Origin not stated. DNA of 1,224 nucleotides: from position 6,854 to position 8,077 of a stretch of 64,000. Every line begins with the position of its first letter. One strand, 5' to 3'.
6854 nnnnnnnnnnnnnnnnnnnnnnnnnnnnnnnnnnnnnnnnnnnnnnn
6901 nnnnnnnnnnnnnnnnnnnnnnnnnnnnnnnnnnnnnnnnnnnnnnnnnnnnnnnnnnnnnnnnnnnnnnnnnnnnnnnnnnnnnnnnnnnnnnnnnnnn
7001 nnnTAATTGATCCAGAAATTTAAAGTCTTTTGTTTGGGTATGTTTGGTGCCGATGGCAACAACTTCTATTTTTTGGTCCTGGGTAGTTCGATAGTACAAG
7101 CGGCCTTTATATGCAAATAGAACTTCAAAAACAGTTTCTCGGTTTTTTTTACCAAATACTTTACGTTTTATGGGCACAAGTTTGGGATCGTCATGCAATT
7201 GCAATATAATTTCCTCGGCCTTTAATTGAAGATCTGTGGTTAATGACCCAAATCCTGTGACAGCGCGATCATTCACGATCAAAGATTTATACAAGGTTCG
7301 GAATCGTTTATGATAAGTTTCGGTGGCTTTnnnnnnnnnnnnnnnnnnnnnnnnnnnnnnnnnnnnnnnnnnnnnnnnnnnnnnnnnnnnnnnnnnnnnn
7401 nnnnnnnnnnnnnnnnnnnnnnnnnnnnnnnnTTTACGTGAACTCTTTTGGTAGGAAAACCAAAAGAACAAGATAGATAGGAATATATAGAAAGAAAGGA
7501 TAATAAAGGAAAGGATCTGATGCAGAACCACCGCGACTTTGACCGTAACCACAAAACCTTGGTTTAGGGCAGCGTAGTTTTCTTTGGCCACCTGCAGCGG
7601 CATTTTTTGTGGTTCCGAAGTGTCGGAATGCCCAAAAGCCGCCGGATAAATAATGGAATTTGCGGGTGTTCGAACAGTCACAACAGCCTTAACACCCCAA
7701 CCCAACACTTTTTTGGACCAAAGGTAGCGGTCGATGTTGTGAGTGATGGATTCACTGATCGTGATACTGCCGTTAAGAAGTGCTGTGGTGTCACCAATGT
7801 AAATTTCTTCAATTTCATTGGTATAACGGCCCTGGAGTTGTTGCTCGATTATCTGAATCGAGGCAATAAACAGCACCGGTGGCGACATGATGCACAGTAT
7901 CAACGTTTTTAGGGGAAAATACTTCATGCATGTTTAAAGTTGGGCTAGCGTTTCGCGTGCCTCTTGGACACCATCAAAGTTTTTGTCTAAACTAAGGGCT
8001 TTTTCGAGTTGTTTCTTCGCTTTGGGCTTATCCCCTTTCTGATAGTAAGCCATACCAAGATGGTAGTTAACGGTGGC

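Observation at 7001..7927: RelE/ParE-like toxin fold tethered to a bitopic/2-TM membrane protein, with no antitoxin gene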

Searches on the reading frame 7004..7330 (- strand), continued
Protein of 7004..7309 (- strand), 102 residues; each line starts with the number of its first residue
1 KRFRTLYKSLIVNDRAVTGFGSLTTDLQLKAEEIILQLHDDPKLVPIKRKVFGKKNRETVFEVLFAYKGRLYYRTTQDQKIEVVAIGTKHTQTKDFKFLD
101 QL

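Call 53: search_protein_families(library=ncbifam, proteins=[L085:9673-11328:-, L085:11351-12790:-, L085:12928-14301:+, L020:5373-7178:+], max_evalue=1e-10)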
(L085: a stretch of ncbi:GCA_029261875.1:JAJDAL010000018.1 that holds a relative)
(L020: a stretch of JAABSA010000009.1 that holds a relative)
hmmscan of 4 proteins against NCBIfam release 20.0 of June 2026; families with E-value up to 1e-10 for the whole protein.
L085:9673-11328:- (551 aa): 51 families (the best 25 are shown)
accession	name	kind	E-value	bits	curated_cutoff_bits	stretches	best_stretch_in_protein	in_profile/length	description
NF038348.1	T2SS_HK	subfamily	1.2e-74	251.8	450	1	261-536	310-574/574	histidine kinase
NF008468.0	PRK11360.1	equivalog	3e-70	237.3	646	2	367-537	442-610/616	two-component system sensor histidine kinase AtoS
NF052574.1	HisKinEspCMyxo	equivalog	1e-69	235.6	1200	2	339-540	439-642/785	serine histidine kinase EspC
NF052573.1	HisKinEspAMyxo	equivalog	1.2e-55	188.9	1400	2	350-535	423-611/755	serine histidine kinase EspA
NF010411.0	PRK13837.1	equivalog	3.7e-38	131.1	647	1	356-540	486-680/828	two-component system VirA-like sensor kinase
NF007688.0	PRK10364.1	equivalog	1.4e-37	129.6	479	1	366-536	286-452/460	two-component system sensor histidine kinase ZraS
NF046026.1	HisKinCckACaul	equivalog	1.3e-36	126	1000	1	361-545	343-542/678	cell cycle histidine kinase CckA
NF046020.1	HisKinCckABruc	equivalog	7.1e-35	120.1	1000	1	366-536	526-708/868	cell cycle histidine kinase CckA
NF010076.0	PRK13557.1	subfamily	1.9e-33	115.7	631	1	351-538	198-397/540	histidine kinase famiy protein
NF047497.1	HK_LIC_12097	equivalog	3.3e-31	108.3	500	1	339-535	175-366/367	LIC_12097 family sensor histidine kinase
NF046044.1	PnpS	equivalog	5.4e-31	108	400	1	364-534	215-390/390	two-component system histidine kinase PnpS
NF008293.1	PRK11073.1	equivalog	2e-27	96.3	240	1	364-536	173-348/349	nitrogen regulation protein NR(II)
NF047466.1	hybrid_RR_LvrB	exception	9.6e-27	94.1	500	1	353-535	188-376/377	hybrid histidine kinase/response regulator LvrB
TIGR02966.1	phoR_proteo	equivalog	1.3e-26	93.5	334.2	1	355-531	150-331/333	phosphate regulon sensor histidine kinase PhoR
NF053867.1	SprKinKinDBac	equivalog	3.8e-24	85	775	1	366-536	331-498/500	sporulation kinase KinD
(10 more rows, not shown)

L085:11351-12790:- (479 aa): 48 families (the best 25 are shown)
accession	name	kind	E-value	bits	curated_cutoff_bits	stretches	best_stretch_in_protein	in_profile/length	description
TIGR01818.1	ntrC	equivalog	5.3e-117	391.4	558.6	1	24-406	1-380/463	nitrogen regulation protein NR(I)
NF008469.0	PRK11361.1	equivalog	1.7e-113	379.8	714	1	23-469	6-459/461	acetoacetate metabolism transcriptional regulator AtoC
TIGR02915.1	PEP_resp_reg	equivalog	3.4e-109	365.6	502.6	1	24-466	1-444/445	PEP-CTERM-box response regulator transcription factor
NF011695.0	PRK15115.1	equivalog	4.7e-108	361.8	763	1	20-467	5-439/445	two-component system response regulator GlrR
NF007689.0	PRK10365.1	equivalog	1.4e-103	347.1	760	1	24-462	8-440/441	sigma-54-dependent response regulator transcription factor ZraR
NF051870.1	NAssimRespRegNtrX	equivalog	1.7e-99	333.8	600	1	24-465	4-451/452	nitrogen assimilation response regulator NtrX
NF008176.1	PRK10923.1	equivalog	7.7e-96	321.5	620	1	22-406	4-384/469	nitrogen regulation protein NR(I)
NF041552.1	TF_PrdR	equivalog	1.8e-95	320.5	795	1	160-463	265-575/577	sigma-54 dependent transcriptional regulator PrdR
TIGR01817.1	nifA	equivalog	7.1e-94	315.5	528.85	1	146-405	180-440/534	nif-specific transcriptional activator NifA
NF041946.1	LuxO_transreg_Vib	equivalog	1.6e-89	300.9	800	1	45-405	20-378/463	quorum-sensing sigma-54 dependent transcriptional regulator LuxO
NF038308.1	RNA_repair_RtcR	equivalog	4.2e-89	299.8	650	1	35-403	53-432/530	RNA repair transcriptional activator RtcR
NF003451.0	PRK05022.1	equivalog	3.1e-86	290.1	476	1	133-459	158-503/512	nitric oxide reductase transcriptional regulator NorR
TIGR02329.1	propionate_PrpR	equivalog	1.6e-83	281.1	499.2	1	94-462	146-525/526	propionate catabolism operon regulatory protein PrpR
NF050807.1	TransRegFlbDCaul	equivalog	9.2e-83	278.6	750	1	44-415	23-373/454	sigma-54-dependent transcriptional regulator FlbD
NF011953.0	PRK15424.1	equivalog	1.4e-82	278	703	1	94-464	156-534/538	propionate catabolism operon regulatory protein PrpR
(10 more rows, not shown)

L085:12928-14301:+ (457 aa): 71 families (the best 25 are shown)
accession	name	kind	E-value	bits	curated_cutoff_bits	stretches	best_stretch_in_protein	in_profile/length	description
NF008469.0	PRK11361.1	equivalog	3.7e-142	474.3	714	1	1-454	8-457/461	acetoacetate metabolism transcriptional regulator AtoC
TIGR01818.1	ntrC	equivalog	1.5e-134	449.3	558.6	1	1-450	2-462/463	nitrogen regulation protein NR(I)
TIGR02915.1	PEP_resp_reg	equivalog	1.5e-120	403.1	502.6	1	1-453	2-444/445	PEP-CTERM-box response regulator transcription factor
NF007689.0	PRK10365.1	equivalog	1.4e-117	393.2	760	1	1-449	9-440/441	sigma-54-dependent response regulator transcription factor ZraR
TIGR01817.1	nifA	equivalog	4.2e-116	388.8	528.85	1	123-382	180-438/534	nif-specific transcriptional activator NifA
NF051870.1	NAssimRespRegNtrX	equivalog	2.1e-115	386.2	600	1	1-453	5-452/452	nitrogen assimilation response regulator NtrX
NF041552.1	TF_PrdR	equivalog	8.3e-111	371.1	795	1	127-450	253-575/577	sigma-54 dependent transcriptional regulator PrdR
NF008176.1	PRK10923.1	equivalog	1.2e-109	367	620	1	2-453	8-468/469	nitrogen regulation protein NR(I)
NF011695.0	PRK15115.1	equivalog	1.2e-108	363.8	763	1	2-454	11-439/445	two-component system response regulator GlrR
NF041946.1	LuxO_transreg_Vib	equivalog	1.8e-108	363.3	800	1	17-384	16-378/463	quorum-sensing sigma-54 dependent transcriptional regulator LuxO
NF003451.0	PRK05022.1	equivalog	2.7e-107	359.6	476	1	85-453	132-510/512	nitric oxide reductase transcriptional regulator NorR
NF038308.1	RNA_repair_RtcR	equivalog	1.1e-102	344.7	650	1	98-444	139-504/530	RNA repair transcriptional activator RtcR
NF049963.1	RespRegFlgRCampy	domain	1.7e-98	330.3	750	1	2-451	5-427/429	fla regulon two-component system response regulator FlgR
NF011958.0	PRK15429.1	equivalog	1.6e-95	321.2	830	1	111-456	348-689/692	formate hydrogenlyase transcriptional activator FlhA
NF050807.1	TransRegFlbDCaul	equivalog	1e-94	318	750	1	16-450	19-437/454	sigma-54-dependent transcriptional regulator FlbD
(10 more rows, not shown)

L020:5373-7178:+ (601 aa): 0 families
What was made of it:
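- On PrsT-linked (PEP-CTERM regulatory) gene neighbourhood: Nearby kinases and sigma-54 regulators score below the PrsK and PrsR cut-offs (call 53).
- Closest known: PrsK/PrsR/PrsT PEP-CTERM regulatory system. Different: The nearby kinases and sigma-54 regulators score below the PrsK and PrsR cut-offs (call 53).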

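Call 54: search_protein_families(library=padloc, proteins=[P0254], max_evalue=0.01)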
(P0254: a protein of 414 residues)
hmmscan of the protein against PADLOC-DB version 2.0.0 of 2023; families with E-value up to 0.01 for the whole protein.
P0254 (414 aa): 0 families

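Call 61: fold_search(model_id=the predicted structure, library=viral)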
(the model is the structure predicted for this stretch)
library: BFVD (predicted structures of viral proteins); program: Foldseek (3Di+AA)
matches with E <= 10: 1022; with E <= 0.001: 1
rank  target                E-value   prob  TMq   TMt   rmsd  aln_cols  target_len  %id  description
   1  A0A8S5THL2            1.6e-04  1.00  0.58  0.40   4.0        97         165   11  Cytotoxic translational repressor [Myoviridae sp. ctiv53]
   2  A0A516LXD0            2.2e-03  0.99  0.43  0.40  10.7       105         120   13  (no name in the UniProt tables at hand)
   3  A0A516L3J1            4.2e-03  0.97  0.40  0.31  10.4        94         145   15  (no name in the UniProt tables at hand)
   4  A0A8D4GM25            4.7e-03  0.99  0.47  0.45   5.6       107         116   18  (no name in the UniProt tables at hand)
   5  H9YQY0                5.0e-03  1.00  0.58  0.63   4.3        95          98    9  (no name in the UniProt tables at hand)
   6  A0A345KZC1            5.7e-03  1.00  0.56  0.49   3.5        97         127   11  (no name in the UniProt tables at hand)
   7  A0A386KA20            6.1e-03  1.00  0.49  0.67   3.4        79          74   15  (no name in the UniProt tables at hand)
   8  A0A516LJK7            1.8e-02  0.90  0.41  0.38  11.7       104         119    8  (no name in the UniProt tables at hand)
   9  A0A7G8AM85            2.7e-02  0.57  0.29  0.10  12.7        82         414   16  (no name in the UniProt tables at hand)
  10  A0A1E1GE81            5.7e-02  0.51  0.33  0.38  10.6       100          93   16  (no name in the UniProt tables at hand)
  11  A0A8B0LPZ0            6.5e-02  0.33  0.30  0.33  12.7       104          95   12  Transcriptional regulator [uncultured archaeal virus]
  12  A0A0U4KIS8            8.9e-02  0.47  0.35  0.25  10.1       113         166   12  (no name in the UniProt tables at hand)
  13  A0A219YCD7            1.1e-01  0.41  0.34  0.16   8.8        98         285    9  Uncharacterized protein [Aeromonas phage 65.2]
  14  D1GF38                1.1e-01  0.20  0.25  0.29   8.0        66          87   17  Uncharacterized protein [Sulfolobus spindle-shaped virus 6]
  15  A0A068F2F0            1.1e-01  0.14  0.23  0.21  15.5       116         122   11  Uncharacterized protein [Mycobacterium phage Gaia]
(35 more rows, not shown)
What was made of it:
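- On RelE/ParE (BECR-fold) toxin superfamily: The BFVD top hit is a 'cytotoxic translational repressor' (call 61).
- Checked: The top hit in BFVD is a phage 'cytotoxic translational repressor' at E = 1.6e-4 (call 61).
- A phage RelE-type protein tops the BFVD list (call 61).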

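Call 63: search_protein_families(library=pfam, proteins=[L020:5373-7178:+], max_evalue=1)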
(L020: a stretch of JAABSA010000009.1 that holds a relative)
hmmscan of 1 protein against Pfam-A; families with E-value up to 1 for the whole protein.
L020:5373-7178:+ (601 aa): 2 families
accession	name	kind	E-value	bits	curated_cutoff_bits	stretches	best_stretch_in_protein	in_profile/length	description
PF11741.13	AMIN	-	5e-11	43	20.5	1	38-132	2-96/101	AMIN domain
PF24837.1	AMIN-like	-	0.23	12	27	0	47-75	100-128/129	AMIN-like domain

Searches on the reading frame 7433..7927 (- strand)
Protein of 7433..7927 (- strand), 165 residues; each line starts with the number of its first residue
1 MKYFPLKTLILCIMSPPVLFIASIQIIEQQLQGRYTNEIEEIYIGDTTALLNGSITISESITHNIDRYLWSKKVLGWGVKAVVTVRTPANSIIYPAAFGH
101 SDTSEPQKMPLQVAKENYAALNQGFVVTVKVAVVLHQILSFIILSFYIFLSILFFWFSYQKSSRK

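Call 32: predict_structure(alignment_id=A3)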
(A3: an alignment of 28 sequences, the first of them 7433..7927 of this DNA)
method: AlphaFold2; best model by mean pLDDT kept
length: 165 residues; sequences in the alignment: 28
mean_pLDDT: 79.7   pTM: 0.62
mean pLDDT of the five models: 79.7, 77.3, 74.0, 73.0, 68.6
residues with pLDDT >= 90: 3; 70-90: 141; 50-70: 13; < 50: 8
segments of 3 or more residues with pLDDT < 50: 98-105
pLDDT, mean of each block of 10 residues (from residue 1): 72 87 89 87 80 83 85 75 82 64 52 84 84 80 89 86 72
secondary structure, 60 per line:
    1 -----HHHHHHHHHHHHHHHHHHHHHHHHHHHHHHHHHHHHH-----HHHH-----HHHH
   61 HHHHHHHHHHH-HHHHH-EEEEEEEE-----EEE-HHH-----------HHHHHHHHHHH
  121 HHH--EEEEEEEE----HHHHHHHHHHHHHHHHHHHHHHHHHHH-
elements in order: H6-42 H48-51 H57-71 H73-77 E79-86 E92-94 H110-123 E126-133 H138-164
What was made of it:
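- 7847..7906 (-): TM1, residues ~8-27. Preceded by a short cytoplasmic N-terminus, MKYFPLK. Modelled as a helix by AlphaFold2 (call 32).
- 7517..7846 (-): Periplasmic domain, residues ~28-137. Small alpha/beta domain with conserved YIGDT, NID, G78, YP and ENY..LN.G motifs. Fold unassigned. AlphaFold2 pLDDT 79.7 (call 32).
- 7454..7516 (-): TM2, residues ~138-158. Followed by the basic stretch YQKSSRK, which fits the positive-inside rule. Helix 138-164 in the model (call 32).
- Tried and rejected: The AlphaFold2 model is of moderate confidence (pLDDT 79.7, call 32).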

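Call 36: fold_search(model_id=the predicted structure, library=pdb)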
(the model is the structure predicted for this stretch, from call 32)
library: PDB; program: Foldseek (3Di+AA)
matches with E <= 10: 29; with E <= 0.001: 0
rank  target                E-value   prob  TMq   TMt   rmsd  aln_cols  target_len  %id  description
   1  7k5n                  1.8e+00  0.05  0.17  0.14  11.0       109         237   16  Ligand binding domain (tandem PAS/dCache) of Aeromonas caviae diguanylate cyclase with proline bound (released 2021-08-18)
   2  2v9a_B                2.6e+00  0.15  0.28  0.40   6.5        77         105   16  Structure of Citrate-free Periplasmic Domain of Sensor Histidine Kinase CitA (released 2008-03-25)
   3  6v93_G                4.1e+00  0.03  0.14  0.18  11.2        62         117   16  Structure of DNA Polymerase Zeta/DNA/dNTP Ternary Complex (released 2020-08-19)
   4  4tkn_C                4.3e+00  0.02  0.14  0.11   8.7        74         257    8  Structure of the SNX17 FERM domain bound to the second NPxF motif of KRIT1 (released 2014-07-30)
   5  1vrr_A                4.6e+00  0.03  0.15  0.13  14.0        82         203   10  Crystal structure of the restriction endonuclease BstYI complex with DNA (released 2005-06-07)
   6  4tkn_B                4.9e+00  0.02  0.14  0.11   8.7        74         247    8  Structure of the SNX17 FERM domain bound to the second NPxF motif of KRIT1 (released 2014-07-30)
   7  5ku5_D                5.2e+00  0.06  0.23  0.26   5.5        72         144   15  Crystal Structure of CusS Sensor Domain with Silver Bound (released 2016-09-14)
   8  4qpr                  5.6e+00  0.02  0.16  0.17  13.0        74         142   18  CRYSTAL STRUCTURE OF GAF DOMAIN of POTASSIUM SENSOR HISTIDINE KINASE KDPD FROM ESCHERICHIA COLI (released 2015-09-02)
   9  1et9                  6.7e+00  0.04  0.22  0.19   7.9        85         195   12  CRYSTAL STRUCTURE OF THE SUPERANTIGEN SPE-H FROM STREPTOCOCCUS PYOGENES (released 2000-04-26)
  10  9siu_H                6.7e+00  0.01  0.16  0.11  11.5       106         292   15  Type I-F_HNH variant Cascade bound to dsDNA, HNH domain in outwards position (released 2026-02-18)
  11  4gxb_A                6.7e+00  0.01  0.12  0.10   9.1        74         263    7  Structure of the SNX17 atypical FERM domain bound to the NPxY motif of P-selectin (released 2013-03-13)
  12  5l07_B                7.2e+00  0.04  0.25  0.26  19.9       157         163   15  Crystal Structure of Quorum-Sensing Transcriptional Activator from Yersinia enterocolitica (released 2016-09-07)
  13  3v05_B                7.2e+00  0.04  0.20  0.18   8.7        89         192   10  2.4 Angstrom Crystal Structure of Superantigen-like Protein from Staphylococcus aureus. (released 2011-12-21)
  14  3fn2_A                7.2e+00  0.03  0.16  0.25  14.1        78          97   14  Crystal structure of a putative sensor histidine kinase domain from Clostridium symbiosum ATCC 14940 (released 2009-01-27)
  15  6v8p_G                7.2e+00  0.02  0.15  0.19  11.3        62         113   16  Structure of DNA Polymerase Zeta (Apo) (released 2020-08-19)
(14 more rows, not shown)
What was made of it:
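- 7517..7846 (-): Foldseek against PDB finds nothing significant; the best hits, at E = 1.8-2.6, are sensor-kinase periplasmic domains (call 36).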
